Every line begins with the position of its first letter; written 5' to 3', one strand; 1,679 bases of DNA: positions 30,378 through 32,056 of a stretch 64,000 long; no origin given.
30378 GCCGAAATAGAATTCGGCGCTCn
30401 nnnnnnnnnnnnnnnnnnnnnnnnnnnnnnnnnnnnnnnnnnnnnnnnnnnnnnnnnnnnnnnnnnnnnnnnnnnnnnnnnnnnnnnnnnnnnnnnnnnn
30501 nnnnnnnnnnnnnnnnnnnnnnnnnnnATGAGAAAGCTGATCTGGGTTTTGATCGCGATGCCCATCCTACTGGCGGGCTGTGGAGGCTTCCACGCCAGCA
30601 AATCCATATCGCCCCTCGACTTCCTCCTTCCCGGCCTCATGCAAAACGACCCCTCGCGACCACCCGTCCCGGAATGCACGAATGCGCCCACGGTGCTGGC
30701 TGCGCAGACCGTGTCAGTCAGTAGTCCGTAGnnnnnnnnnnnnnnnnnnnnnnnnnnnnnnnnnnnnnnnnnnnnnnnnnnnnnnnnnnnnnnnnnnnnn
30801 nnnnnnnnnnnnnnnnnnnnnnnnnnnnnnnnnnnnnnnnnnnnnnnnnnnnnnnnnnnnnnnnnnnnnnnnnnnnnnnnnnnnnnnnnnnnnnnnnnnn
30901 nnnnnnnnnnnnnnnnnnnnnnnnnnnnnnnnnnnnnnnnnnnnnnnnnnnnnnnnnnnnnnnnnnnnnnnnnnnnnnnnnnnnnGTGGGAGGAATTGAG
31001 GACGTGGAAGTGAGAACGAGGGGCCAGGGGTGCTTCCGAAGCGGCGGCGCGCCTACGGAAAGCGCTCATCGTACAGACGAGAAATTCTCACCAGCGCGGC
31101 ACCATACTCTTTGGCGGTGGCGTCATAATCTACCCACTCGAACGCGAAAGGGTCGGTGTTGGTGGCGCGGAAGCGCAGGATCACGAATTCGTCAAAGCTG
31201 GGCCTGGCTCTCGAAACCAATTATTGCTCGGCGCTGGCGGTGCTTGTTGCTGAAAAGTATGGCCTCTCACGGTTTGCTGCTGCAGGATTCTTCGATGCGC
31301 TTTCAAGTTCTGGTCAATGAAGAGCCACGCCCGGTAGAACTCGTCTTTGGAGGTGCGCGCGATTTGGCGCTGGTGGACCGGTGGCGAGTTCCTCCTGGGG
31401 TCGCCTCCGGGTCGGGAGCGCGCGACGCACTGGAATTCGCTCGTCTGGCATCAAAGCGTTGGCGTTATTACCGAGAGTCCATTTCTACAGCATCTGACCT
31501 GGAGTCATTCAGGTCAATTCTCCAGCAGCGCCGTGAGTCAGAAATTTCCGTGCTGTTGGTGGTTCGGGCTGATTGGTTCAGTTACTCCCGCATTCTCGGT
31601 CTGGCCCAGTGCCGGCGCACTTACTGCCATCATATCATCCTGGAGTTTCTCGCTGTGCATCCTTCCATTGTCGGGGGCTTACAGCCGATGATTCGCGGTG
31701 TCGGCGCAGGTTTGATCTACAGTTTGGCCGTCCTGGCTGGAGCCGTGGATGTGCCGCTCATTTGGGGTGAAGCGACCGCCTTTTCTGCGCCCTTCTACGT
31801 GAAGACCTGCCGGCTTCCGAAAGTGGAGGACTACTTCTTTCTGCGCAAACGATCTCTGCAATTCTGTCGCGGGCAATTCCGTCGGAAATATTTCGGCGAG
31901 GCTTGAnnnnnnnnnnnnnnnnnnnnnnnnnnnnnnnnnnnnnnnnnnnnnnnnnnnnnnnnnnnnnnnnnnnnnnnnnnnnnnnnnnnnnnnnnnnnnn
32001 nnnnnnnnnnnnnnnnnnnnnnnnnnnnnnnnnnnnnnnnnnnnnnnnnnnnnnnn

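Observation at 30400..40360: A 10-kb accessory island with nuclease, ATPase, small-TM and mobile-element genes between housekeeping blocks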

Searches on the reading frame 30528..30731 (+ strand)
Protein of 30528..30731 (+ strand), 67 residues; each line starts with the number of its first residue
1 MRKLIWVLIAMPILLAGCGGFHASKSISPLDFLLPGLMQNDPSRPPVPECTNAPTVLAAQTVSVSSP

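Call 27: search_protein_families(library=pfam, proteins=[window:30528-30731:+], max_evalue=10)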
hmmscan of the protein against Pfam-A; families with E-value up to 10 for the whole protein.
window:30528-30731:+ (67 aa): 0 families

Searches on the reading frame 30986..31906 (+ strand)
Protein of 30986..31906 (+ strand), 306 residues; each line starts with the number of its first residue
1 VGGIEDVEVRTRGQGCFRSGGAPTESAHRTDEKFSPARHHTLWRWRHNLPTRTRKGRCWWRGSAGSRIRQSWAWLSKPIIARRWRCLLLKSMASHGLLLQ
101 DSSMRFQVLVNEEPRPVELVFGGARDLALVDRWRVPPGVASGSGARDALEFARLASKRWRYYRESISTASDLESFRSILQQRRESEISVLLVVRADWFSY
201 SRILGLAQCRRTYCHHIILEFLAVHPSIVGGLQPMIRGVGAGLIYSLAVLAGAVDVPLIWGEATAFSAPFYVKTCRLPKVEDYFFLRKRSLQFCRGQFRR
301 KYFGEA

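Call 4: search_protein_families(library=pfam, proteins=[window:30986-31906:+], max_evalue=0.01)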
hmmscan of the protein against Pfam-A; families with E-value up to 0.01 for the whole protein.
window:30986-31906:+ (306 aa): 0 families

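Call 5: search_protein_families(library=padloc, proteins=[window:30986-31906:+], max_evalue=0.01)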
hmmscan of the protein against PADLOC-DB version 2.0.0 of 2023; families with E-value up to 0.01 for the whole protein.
window:30986-31906:+ (306 aa): 0 families

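Call 8: search_protein_families(library=ncbifam, proteins=[window:30986-31906:+], max_evalue=0.01)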
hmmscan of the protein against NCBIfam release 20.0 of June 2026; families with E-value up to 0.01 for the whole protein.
window:30986-31906:+ (306 aa): 0 families

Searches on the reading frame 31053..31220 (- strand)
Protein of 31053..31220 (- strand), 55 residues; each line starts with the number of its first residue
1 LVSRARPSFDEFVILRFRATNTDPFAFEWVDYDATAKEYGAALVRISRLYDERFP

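Call 27: search_protein_families(library=pfam, proteins=[window:31053-31220:-], max_evalue=10)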
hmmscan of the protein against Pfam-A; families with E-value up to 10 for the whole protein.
window:31053-31220:- (55 aa): 0 families

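Call 90: search_protein_representatives(protein=window:31053-31220:-)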
Query: 55 residues. Proteins with E-value up to 0.001 (for the whole library): 181; up to 1e-10: 37; up to 1e-30: 0. The best 150 are listed.
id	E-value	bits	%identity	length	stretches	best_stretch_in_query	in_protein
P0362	1.9e-18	80.8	75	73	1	3-54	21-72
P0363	2.1e-17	77.7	68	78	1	2-54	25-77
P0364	1.7e-16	74.8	74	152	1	2-54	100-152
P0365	1.7e-15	71.7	65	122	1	1-55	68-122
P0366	3.2e-15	70.8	64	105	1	1-55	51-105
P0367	2.2e-14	68.2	65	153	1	6-54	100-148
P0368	1.4e-13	65.7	63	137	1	3-54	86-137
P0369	1.7e-13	65.4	70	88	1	10-55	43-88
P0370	2.6e-13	64.9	58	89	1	2-54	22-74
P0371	2.7e-13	64.8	62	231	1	5-54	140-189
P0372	3.2e-13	64.6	61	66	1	4-54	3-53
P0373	6.5e-13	63.6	65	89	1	6-54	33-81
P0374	7.4e-13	63.5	60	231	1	3-54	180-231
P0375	8.3e-13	63.3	58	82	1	3-54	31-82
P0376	1.2e-12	62.8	58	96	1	5-54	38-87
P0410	2.9e-10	55.4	55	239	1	2-54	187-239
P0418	8.4e-10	53.9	51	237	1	4-54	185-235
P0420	1.1e-09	53.6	56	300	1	5-54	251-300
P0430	2.7e-09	52.4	56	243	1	3-54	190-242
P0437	7.4e-09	51.0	51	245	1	2-54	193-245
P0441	1.2e-08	50.4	52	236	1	5-54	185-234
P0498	2.5e-06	43.1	44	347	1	3-54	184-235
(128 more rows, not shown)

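Call 91: search_protein_families(library=pfam, proteins=[P0374, P0410, P0437, P0441, P0430, P0418, P0420, P0498], max_evalue=0.01)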
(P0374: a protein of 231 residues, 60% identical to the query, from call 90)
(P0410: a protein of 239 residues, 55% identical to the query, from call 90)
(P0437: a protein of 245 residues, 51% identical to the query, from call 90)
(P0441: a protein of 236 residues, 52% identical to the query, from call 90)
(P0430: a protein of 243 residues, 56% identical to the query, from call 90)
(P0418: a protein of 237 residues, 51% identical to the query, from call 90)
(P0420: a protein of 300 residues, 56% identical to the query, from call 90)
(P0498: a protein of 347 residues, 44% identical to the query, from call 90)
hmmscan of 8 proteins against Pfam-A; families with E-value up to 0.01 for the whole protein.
P0374 (231 aa): 0 families

P0410 (239 aa): 0 families

P0437 (245 aa): 3 families
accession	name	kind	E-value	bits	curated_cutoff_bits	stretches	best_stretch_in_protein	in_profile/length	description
PF01555.25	N6_N4_Mtase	-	1.4e-22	81.2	26.7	1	5-68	154-220/221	DNA methylase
PF02086.21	MethyltransfD12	-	8.3e-05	22.9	22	1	17-73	7-64/253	D12 class N6 adenine-specific DNA methyltransferase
PF01170.24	UPF0020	-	0.0058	16.8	22.3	0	8-95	6-87/197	RMKL-like, methyltransferase domain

P0441 (236 aa): 0 families

P0430 (243 aa): 0 families

P0418 (237 aa): 0 families

P0420 (300 aa): 0 families

P0498 (347 aa): 0 families

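Call 92: search_protein_families(library=ncbifam, proteins=[P0374, P0410, P0437, P0441, P0430, P0418, P0420, P0498], max_evalue=0.01)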
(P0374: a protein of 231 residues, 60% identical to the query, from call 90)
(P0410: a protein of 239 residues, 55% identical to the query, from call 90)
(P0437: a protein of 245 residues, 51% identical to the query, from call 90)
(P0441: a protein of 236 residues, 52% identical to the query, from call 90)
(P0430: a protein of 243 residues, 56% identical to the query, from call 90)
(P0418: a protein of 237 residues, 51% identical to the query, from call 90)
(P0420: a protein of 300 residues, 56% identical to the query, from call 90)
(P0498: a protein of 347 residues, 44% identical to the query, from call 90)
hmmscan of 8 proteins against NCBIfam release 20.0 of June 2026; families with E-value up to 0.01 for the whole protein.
P0374 (231 aa): 0 families

P0410 (239 aa): 0 families

P0437 (245 aa): 7 families
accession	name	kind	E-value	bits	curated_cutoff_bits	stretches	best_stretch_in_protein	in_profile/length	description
NF050803.1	DnaMtaseCcrMCaul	equivalog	3e-13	49.4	830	1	2-85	178-261/350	adenine-specific DNA-methyltransferase CcrM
NF008572.0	PRK11524.1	equivalog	6.6e-12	45.1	292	1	9-76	194-261/294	adenine-specific DNA-methyltransferase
NF010253.0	PRK13699.1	subfamily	4.4e-10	39.6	244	1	8-75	142-209/226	DNA methyltransferase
TIGR01177.1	TIGR01177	hypoth_equivalog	4.1e-06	26.3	316.55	1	29-72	182-225/330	TIGR01177 family methyltransferase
NF043040.1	corrin_prot_MT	hypoth_equivalog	1.6e-05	24.4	180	1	18-91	30-103/216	corrinoid protein-associated methyltransferase CpaM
NF040721.1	Trm14_Arch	equivalog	0.0014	17.8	280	1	10-73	171-237/370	tRNA (guanine(6)-N2)-methyltransferase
TIGR02021.1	BchM-ChlM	equivalog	0.0085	15.5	158.9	0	20-80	46-105/218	magnesium protoporphyrin IX methyltransferase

P0441 (236 aa): 0 families

P0430 (243 aa): 0 families

P0418 (237 aa): 0 families

P0420 (300 aa): 0 families

P0498 (347 aa): 0 families

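Call 94: search_protein_families(library=padloc, proteins=[P0374, P0410, P0441, P0498, P0418, P0430], max_evalue=0.01)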
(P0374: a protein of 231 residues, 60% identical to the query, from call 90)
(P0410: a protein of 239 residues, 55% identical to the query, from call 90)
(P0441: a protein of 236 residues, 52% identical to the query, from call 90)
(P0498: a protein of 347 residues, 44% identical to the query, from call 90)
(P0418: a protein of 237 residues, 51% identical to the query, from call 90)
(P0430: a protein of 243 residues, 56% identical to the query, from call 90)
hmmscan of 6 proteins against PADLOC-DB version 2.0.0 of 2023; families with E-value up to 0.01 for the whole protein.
P0374 (231 aa): 0 families

P0410 (239 aa): 0 families

P0441 (236 aa): 0 families

P0498 (347 aa): 0 families

P0418 (237 aa): 0 families

P0430 (243 aa): 0 families

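Call 95: search_dna_similar(query=P0374, collection=plasmids, mode=protein, max_rows=10, max_evalue=0.001)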
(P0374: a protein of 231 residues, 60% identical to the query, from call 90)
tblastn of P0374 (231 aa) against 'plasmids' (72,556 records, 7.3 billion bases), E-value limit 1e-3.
Records with a match: 1; places in all: 1; records where one place covers at least 80% of the query: 1.
Best place of each record, by identity: <60% 1.
By first word of the organism name: Paraburkholderia 1.
By predicted mobility (MOB-suite, as given by PLSDB): non-mobilizable 1.
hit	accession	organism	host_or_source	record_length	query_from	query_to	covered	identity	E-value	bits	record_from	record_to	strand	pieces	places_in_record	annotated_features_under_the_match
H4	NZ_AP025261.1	Paraburkholderia terrae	-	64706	4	231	99%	46.6%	1e-46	171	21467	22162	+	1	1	hypothetical protein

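Call 96: get_annotated_region(hit=H4, flank=4000)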
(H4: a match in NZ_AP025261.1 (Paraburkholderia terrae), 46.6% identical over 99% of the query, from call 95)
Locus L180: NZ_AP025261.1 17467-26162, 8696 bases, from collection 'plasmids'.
description: Paraburkholderia terrae strain KU-15 plasmid pPT65, complete sequence
organism: Paraburkholderia terrae (NCBI taxid 311230)
taxonomy: Bacteria; Pseudomonadota; Betaproteobacteria; Burkholderiales; Burkholderiaceae; Paraburkholderia; Paraburkholderia terrae
host: -; source: -; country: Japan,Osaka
typing (MOB-suite, as given by PLSDB): non-mobilizable
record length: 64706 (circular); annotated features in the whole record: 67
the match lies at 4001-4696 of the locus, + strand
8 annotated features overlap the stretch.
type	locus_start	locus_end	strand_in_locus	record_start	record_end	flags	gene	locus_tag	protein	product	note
CDS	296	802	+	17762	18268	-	-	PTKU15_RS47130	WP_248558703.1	hypothetical protein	-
CDS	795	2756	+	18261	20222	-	-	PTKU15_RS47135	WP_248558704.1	site-specific integrase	-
CDS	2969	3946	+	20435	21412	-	-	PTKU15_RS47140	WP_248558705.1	site-specific DNA-methyltransferase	GO:0009307 - DNA restriction-modification system [Evidence IEA]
CDS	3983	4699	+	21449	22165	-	-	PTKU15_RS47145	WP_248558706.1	hypothetical protein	-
CDS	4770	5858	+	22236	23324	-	-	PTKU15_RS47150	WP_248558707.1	DUF262 domain-containing protein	-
CDS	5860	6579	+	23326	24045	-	-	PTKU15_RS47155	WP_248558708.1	MAE_28990/MAE_18760 family HEPN-like nuclease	-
CDS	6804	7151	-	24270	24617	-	-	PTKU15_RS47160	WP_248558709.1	hypothetical protein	-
CDS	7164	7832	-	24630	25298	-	-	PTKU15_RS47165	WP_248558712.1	hypothetical protein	-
